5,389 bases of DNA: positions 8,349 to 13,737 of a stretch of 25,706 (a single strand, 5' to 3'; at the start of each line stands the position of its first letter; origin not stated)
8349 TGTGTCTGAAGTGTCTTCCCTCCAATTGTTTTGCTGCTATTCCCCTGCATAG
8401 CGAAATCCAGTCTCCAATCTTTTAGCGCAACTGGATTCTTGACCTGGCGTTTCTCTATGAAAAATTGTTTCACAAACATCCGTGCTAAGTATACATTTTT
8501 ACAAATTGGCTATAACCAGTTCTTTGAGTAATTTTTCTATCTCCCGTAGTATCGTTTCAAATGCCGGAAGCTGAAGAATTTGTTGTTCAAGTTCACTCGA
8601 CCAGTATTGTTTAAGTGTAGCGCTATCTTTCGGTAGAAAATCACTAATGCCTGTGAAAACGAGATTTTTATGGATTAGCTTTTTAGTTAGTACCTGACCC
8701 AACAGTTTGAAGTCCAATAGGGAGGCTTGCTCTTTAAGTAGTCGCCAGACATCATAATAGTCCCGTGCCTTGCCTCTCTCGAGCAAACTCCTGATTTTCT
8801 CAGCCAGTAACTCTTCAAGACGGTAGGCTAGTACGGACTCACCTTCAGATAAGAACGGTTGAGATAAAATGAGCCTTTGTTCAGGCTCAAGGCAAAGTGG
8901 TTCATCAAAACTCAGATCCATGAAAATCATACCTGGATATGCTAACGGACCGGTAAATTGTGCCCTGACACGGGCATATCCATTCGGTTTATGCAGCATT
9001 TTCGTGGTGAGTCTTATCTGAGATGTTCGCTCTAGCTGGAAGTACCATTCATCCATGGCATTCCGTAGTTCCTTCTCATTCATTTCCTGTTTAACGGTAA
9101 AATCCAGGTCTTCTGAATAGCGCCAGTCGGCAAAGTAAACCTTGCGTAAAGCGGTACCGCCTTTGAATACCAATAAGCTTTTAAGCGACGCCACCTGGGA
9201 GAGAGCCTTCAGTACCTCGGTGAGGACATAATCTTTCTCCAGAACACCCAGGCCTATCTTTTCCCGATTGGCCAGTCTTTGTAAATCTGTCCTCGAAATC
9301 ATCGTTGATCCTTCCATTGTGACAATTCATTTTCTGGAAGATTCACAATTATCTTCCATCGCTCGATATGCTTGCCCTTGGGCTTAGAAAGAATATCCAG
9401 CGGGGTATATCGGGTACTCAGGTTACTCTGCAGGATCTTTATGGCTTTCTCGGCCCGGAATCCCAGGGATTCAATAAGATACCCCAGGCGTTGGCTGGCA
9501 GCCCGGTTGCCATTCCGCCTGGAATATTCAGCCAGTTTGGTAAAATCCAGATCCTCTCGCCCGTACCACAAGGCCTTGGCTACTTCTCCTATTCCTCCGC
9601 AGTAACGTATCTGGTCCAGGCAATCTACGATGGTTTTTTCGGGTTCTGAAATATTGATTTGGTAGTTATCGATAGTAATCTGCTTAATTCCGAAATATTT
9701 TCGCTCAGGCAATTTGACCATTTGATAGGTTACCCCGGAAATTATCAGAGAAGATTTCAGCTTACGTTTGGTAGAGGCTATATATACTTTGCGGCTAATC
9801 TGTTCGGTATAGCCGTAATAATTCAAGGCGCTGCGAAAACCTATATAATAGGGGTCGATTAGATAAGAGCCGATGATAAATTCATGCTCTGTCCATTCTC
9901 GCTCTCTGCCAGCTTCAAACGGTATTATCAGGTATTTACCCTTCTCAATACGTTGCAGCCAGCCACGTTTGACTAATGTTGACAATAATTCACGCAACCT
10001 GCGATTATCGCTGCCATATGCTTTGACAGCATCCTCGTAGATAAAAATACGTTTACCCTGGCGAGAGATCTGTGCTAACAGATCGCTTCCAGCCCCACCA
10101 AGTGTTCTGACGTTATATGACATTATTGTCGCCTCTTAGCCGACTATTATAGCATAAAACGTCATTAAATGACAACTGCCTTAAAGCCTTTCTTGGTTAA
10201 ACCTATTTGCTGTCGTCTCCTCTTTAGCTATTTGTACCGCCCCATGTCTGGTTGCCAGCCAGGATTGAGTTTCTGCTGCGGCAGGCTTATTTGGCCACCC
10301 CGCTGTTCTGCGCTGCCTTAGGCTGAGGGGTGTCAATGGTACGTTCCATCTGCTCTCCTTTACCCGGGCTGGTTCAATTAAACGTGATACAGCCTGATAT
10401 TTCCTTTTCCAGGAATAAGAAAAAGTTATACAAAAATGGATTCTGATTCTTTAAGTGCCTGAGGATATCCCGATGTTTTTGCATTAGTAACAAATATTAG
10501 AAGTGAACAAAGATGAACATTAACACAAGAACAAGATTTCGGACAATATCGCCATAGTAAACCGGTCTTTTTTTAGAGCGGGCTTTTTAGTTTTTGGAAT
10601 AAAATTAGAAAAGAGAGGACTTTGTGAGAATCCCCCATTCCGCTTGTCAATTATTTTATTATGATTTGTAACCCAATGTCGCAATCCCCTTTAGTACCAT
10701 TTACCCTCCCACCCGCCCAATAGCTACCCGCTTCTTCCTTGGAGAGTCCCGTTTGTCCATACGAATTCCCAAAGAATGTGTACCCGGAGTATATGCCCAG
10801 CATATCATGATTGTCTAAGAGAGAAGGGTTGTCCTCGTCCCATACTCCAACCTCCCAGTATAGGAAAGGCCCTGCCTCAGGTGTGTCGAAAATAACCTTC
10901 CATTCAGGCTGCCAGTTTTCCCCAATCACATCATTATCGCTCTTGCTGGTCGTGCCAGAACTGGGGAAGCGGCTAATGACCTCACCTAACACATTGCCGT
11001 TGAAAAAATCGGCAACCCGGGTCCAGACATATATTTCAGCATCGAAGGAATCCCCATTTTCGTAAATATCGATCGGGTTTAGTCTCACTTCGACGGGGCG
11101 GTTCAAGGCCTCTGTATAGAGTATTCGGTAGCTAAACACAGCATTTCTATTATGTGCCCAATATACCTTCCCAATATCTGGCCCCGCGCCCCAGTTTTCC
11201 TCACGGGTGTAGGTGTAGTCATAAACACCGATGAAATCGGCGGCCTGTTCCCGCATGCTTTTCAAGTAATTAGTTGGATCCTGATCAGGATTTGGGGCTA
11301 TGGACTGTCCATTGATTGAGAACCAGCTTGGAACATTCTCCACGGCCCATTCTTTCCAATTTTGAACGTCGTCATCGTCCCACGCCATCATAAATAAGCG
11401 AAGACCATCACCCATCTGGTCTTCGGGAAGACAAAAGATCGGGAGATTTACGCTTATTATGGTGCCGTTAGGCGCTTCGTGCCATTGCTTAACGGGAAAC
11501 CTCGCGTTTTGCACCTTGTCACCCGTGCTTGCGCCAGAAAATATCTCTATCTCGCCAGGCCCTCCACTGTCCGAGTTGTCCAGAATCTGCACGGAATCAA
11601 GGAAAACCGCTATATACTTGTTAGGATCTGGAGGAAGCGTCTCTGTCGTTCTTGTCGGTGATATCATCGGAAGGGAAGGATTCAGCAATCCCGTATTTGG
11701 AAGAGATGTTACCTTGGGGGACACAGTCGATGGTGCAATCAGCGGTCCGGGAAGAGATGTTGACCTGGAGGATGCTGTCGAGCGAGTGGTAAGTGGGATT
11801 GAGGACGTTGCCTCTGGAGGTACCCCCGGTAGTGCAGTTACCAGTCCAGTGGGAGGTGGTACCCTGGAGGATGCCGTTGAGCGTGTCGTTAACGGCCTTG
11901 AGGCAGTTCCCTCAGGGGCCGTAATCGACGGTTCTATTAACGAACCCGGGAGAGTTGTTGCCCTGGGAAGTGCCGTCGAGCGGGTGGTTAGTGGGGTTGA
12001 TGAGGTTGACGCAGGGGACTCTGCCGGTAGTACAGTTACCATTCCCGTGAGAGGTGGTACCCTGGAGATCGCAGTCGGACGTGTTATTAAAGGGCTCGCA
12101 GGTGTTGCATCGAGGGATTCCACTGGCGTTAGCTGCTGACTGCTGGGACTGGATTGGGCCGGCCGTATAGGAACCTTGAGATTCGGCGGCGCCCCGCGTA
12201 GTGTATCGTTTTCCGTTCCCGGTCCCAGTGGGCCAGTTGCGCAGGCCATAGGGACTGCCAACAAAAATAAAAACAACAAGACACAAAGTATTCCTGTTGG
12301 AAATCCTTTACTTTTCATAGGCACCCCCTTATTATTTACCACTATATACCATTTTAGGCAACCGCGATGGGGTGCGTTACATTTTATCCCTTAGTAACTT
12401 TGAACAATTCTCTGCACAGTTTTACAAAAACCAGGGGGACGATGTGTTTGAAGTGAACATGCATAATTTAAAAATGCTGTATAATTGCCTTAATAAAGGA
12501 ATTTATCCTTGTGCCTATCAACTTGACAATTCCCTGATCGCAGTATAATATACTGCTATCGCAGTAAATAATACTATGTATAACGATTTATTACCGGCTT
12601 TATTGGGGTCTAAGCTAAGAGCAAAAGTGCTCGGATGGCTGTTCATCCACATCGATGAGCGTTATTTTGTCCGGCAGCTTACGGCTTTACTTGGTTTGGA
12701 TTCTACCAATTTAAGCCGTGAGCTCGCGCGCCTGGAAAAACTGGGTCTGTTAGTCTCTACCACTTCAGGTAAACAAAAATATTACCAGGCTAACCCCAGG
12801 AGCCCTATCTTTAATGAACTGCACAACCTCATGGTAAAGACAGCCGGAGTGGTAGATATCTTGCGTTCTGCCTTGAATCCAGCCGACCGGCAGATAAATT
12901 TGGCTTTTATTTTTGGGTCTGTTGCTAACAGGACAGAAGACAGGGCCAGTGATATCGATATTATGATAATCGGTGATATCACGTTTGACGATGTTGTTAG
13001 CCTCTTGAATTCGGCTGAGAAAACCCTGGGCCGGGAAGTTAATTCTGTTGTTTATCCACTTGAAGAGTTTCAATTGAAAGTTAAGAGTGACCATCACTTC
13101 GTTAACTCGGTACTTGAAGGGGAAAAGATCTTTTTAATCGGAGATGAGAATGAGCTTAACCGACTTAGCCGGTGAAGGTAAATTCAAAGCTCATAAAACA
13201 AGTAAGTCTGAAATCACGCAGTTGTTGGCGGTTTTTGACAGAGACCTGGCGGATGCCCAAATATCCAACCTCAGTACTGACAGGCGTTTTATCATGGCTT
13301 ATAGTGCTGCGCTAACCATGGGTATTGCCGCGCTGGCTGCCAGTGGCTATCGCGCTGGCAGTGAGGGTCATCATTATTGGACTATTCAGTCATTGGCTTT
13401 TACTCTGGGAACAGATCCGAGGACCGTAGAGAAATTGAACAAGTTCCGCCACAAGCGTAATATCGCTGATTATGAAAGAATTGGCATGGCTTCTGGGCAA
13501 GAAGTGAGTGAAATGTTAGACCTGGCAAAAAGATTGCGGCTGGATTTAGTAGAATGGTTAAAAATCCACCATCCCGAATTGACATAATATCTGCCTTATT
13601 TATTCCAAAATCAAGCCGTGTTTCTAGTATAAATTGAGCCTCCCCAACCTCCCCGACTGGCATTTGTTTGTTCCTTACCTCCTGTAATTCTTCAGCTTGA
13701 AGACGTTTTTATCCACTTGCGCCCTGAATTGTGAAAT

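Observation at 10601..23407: Four-copy non-coding element with 11-bp-phased GTGAG(A/G)A boxes and TATAAT marking module junctions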

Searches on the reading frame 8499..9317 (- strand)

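Call 12: search_protein_families(library=pfam, proteins=[window:8499-9317:-])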
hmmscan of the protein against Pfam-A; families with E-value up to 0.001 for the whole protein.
window:8499-9317:- (272 aa): 1 family
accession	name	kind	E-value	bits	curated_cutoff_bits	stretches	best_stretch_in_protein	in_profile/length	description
PF08843.17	AbiEii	-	2.5e-32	113.2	22.5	1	42-258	8-237/238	Nucleotidyl transferase AbiEii toxin, Type IV TA system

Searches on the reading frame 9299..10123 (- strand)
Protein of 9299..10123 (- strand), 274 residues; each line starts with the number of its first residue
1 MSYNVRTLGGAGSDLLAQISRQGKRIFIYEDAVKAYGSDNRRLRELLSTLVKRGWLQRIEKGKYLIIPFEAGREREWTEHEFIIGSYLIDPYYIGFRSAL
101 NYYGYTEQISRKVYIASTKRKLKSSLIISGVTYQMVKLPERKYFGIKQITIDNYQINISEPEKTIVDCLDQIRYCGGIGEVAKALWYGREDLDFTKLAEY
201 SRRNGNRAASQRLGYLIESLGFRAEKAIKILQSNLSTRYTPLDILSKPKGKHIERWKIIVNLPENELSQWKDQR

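Call 12: search_protein_families(library=pfam, proteins=[window:9299-10123:-])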
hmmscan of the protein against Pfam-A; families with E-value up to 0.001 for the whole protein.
window:9299-10123:- (274 aa): 2 families
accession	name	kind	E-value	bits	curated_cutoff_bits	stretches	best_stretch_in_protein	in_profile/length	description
PF09407.15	AbiEi_1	-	2.9e-10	40.9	22.2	1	80-219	5-142/142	AbiEi antitoxin C-terminal domain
PF13338.12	AbiEi_4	-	7.7e-06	26.4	25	1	15-66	2-48/49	Transcriptional regulator, AbiEi antitoxin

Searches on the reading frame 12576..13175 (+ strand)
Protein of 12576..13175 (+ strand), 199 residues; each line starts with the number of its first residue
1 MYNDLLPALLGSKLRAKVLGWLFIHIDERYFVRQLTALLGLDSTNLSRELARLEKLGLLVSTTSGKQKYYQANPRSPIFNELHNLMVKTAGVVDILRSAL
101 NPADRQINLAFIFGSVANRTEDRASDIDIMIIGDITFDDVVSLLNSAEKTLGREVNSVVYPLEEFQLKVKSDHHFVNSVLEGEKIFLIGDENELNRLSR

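Call 12: search_protein_families(library=pfam, proteins=[window:12576-13175:+])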
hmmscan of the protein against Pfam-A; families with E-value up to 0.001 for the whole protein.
window:12576-13175:+ (199 aa): 3 families
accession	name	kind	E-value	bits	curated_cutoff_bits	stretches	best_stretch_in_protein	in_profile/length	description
PF18765.7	Polbeta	-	1e-08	35.6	26.9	1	105-159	11-68/93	Polymerase beta, Nucleotidyltransferase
PF01909.29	NTP_transf_2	-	4.5e-05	24.2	21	1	107-169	14-83/93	Nucleotidyltransferase domain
PF12802.13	MarR_2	-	0.00012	22.6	27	1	31-66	22-57/61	MarR family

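Call 26: search_protein_families(library=padloc, proteins=[window:12576-13175:+], max_evalue=0.001)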
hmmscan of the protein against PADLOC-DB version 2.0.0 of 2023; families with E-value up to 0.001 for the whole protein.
window:12576-13175:+ (199 aa): 12 families
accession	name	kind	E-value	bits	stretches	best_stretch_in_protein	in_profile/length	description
PDLC04368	PDC-M05A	-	2.3e-68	228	1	6-196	6-197/201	-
PDLC04372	PDC-M05A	-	3.1e-46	155.7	1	41-194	10-164/167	-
PDLC04369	PDC-M05A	-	3.9e-28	96.4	1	1-192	1-189/201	-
PDLC04370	PDC-M05A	-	2.8e-24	84.1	1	5-191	7-191/194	-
PDLC04371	PDC-M05A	-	4e-16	57.3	1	10-157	28-177/211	-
PDLC04906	PDC-S09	-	2.7e-07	28.9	1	93-159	8-79/98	-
PDLC04904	PDC-S09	-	6.4e-07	27.5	1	111-158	29-78/104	-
PDLC01438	Csa3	-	1.1e-06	26.9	1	10-78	145-207/305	"CAS-I,CAS-II,CAS-III,CAS-IV,CAS-V,CAS-VI; associated_signaling"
PDLC04902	PDC-S09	-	6.6e-06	24.4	1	106-156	20-73/97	-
PDLC00788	Cyclase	-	3.4e-05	21.5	1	106-190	41-130/297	oligonucleotide-cyclase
PDLC04905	PDC-S09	-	0.0004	18.7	1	111-159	25-78/101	-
PDLC01857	CARF3--CARF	-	0.00049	17.8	0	24-74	138-187/201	-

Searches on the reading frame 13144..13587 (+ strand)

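Call 12: search_protein_families(library=pfam, proteins=[window:13144-13587:+])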
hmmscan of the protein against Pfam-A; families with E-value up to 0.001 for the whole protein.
window:13144-13587:+ (147 aa): 0 families

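Call 26: search_protein_families(library=padloc, proteins=[window:13144-13587:+], max_evalue=0.001)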
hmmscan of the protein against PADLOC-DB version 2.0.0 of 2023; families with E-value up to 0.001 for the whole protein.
window:13144-13587:+ (147 aa): 8 families
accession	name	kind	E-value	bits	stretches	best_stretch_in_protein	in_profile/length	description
PDLC04374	PDC-M05B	-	9e-53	176.4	1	3-146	1-145/146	-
PDLC04377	PDC-M05B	-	1e-48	163.1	1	3-146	1-145/149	-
PDLC04379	PDC-M05B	-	1.5e-32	110.6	1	3-146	1-144/147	-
PDLC04373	PDC-M05B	-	1.6e-24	84.6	1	3-135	4-133/141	-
PDLC04378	PDC-M05B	-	1.3e-22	78.7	1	9-146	13-150/153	-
PDLC04376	PDC-M05B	-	3.1e-17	61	1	24-131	2-110/121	-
PDLC04381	PDC-M05B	-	9e-13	46.7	1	35-134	6-102/113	-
PDLC04375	PDC-M05B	-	2.9e-07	28.8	1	8-114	17-127/151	-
